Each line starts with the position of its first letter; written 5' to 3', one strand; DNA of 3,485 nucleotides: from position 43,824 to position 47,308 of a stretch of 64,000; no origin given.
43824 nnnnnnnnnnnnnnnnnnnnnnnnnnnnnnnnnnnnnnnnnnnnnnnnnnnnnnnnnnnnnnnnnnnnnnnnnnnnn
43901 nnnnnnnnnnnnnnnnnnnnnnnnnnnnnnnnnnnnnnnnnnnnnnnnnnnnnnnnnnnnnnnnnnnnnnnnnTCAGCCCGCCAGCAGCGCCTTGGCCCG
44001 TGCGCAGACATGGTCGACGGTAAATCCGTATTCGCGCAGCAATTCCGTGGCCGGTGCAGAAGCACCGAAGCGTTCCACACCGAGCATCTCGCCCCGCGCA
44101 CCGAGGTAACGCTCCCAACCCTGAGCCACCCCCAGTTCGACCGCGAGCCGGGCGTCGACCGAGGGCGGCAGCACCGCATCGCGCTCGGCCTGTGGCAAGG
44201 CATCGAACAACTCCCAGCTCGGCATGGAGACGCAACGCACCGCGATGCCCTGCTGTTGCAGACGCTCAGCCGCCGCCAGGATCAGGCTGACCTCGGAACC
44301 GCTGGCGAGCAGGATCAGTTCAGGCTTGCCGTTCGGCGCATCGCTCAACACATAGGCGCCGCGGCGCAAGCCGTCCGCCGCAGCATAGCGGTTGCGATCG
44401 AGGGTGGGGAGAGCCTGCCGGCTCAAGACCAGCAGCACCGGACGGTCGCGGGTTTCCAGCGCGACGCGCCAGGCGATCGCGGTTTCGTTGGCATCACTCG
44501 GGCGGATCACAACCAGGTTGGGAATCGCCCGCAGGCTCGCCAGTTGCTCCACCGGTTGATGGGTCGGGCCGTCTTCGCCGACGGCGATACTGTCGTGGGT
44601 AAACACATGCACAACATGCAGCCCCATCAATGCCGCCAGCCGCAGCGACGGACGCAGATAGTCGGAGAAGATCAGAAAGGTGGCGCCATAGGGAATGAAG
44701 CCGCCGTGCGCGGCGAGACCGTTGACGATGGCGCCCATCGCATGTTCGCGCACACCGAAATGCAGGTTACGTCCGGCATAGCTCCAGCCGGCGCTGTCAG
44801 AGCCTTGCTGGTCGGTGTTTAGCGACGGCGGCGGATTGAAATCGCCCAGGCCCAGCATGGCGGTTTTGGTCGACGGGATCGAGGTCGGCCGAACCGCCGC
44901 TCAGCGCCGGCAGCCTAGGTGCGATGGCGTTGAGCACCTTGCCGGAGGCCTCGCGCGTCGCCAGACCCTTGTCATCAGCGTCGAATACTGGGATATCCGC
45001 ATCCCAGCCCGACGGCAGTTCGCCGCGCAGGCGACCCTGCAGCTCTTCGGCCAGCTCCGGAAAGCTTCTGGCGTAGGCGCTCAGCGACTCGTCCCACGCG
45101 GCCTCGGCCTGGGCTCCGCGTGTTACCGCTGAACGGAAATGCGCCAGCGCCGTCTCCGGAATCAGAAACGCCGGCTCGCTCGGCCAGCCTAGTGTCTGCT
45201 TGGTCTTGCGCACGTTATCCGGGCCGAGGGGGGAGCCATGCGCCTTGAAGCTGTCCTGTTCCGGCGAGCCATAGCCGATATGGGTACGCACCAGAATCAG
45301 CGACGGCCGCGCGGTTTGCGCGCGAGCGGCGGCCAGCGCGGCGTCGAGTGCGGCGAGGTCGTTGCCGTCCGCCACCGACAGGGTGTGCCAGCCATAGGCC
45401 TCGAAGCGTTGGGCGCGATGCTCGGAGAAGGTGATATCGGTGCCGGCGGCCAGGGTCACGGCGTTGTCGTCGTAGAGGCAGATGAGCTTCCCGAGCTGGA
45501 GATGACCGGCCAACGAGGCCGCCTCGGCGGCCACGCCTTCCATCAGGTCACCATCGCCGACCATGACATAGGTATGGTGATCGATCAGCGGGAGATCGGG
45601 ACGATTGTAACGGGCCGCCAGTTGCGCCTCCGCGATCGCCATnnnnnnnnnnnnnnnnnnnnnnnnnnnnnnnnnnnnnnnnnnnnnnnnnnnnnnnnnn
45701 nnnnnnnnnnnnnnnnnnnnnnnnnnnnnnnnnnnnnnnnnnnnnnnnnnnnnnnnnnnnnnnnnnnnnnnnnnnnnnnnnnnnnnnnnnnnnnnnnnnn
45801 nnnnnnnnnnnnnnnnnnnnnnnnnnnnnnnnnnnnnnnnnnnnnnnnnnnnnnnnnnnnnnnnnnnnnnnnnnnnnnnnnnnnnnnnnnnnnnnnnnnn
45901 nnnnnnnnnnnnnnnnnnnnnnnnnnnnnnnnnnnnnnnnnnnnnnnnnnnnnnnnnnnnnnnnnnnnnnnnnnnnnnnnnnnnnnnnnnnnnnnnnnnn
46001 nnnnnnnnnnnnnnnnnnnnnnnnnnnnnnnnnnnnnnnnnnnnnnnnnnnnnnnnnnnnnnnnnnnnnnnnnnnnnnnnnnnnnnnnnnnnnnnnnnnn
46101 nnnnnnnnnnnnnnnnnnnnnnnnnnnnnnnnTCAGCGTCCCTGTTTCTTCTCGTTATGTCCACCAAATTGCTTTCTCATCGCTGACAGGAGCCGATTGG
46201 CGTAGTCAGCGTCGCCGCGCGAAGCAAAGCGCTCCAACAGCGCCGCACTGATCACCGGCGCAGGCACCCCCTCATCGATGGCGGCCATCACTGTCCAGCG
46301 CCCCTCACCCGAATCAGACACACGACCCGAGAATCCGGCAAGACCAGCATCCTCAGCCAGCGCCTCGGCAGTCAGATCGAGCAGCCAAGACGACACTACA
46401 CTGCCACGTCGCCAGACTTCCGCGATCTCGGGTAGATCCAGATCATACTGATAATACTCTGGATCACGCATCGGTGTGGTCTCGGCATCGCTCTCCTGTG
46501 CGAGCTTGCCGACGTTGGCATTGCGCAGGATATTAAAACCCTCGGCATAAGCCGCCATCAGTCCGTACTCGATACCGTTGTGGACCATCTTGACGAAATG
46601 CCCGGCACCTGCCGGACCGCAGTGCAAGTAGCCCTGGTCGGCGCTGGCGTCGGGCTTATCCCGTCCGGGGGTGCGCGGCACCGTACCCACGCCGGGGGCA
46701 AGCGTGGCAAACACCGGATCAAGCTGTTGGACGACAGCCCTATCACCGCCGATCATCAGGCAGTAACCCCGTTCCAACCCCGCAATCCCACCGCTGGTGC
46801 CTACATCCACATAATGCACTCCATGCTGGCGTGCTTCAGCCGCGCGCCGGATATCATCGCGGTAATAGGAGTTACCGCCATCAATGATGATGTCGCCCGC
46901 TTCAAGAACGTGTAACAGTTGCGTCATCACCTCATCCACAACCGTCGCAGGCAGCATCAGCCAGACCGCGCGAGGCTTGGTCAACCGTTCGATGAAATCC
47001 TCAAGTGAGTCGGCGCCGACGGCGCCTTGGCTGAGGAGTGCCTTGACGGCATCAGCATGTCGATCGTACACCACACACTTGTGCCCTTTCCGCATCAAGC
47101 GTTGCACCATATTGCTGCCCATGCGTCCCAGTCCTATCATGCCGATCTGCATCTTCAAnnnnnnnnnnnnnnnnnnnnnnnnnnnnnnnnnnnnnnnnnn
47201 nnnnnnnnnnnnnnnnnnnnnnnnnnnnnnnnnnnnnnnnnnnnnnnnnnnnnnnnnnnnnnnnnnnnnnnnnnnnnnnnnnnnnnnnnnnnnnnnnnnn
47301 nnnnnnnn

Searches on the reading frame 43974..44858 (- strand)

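Call 62: search_protein_families(library=pfam, proteins=[window:43974-44858:-], max_evalue=0.001)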
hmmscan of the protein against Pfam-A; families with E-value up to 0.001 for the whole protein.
window:43974-44858:- (294 aa): 3 families
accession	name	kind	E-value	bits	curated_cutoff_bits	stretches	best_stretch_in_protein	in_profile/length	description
PF02779.29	Transket_pyr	-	9.4e-46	156.1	27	1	19-151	46-173/174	Transketolase, pyrimidine binding domain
PF22613.1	Transketolase_C_1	-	1.9e-38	131.6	27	1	167-280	1-113/113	Transketolase-like TK C-terminal domain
PF02780.25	Transketolase_C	-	1.8e-12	47.7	25.9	1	178-284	9-124/124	Transketolase, C-terminal domain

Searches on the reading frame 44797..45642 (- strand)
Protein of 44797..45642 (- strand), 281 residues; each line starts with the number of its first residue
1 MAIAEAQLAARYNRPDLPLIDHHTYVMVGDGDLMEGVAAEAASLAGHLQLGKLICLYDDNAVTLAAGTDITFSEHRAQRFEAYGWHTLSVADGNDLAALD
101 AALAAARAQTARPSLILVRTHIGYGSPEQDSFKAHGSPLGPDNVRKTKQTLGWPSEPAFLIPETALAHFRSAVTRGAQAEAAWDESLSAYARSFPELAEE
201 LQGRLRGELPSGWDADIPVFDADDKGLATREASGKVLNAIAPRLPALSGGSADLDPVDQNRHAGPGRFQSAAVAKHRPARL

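Call 62: search_protein_families(library=pfam, proteins=[window:44797-45642:-], max_evalue=0.001)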
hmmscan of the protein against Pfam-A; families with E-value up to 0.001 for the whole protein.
window:44797-45642:- (281 aa): 2 families
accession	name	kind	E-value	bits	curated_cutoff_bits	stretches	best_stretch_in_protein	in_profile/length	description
PF00456.26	Transketolase_N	-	3.3e-75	253.6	22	1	1-210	124-334/334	Transketolase, thiamine diphosphate binding domain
PF13292.11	DXP_synthase_N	-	0.00094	19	21.2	0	22-64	134-175/274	1-deoxy-D-xylulose-5-phosphate synthase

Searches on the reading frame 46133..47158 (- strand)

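Call 62: search_protein_families(library=pfam, proteins=[window:46133-47158:-], max_evalue=0.001)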
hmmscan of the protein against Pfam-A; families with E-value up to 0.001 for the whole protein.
window:46133-47158:- (341 aa): 5 families
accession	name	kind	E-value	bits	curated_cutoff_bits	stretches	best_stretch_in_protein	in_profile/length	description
PF03446.21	NAD_binding_2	-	6.2e-42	143.8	21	1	4-155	1-154/161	NAD binding domain of 6-phosphogluconate dehydrogenase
PF00393.24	6PGD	-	2.8e-22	79.9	27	2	186-214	1-29/290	6-phosphogluconate dehydrogenase, C-terminal domain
PF03807.23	F420_oxidored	-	8.5e-08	33.1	21.6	1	4-94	1-91/94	NADP oxidoreductase coenzyme F420-dependent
PF03435.24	Sacchrp_dh_NADP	-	5.1e-05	24.1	25.1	1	5-120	1-99/129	Saccharopine dehydrogenase NADP binding domain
PF02826.25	2-Hacid_dh_C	-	0.0002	21.2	25.1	1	3-71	37-101/178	D-isomer specific 2-hydroxyacid dehydrogenase, NAD binding domain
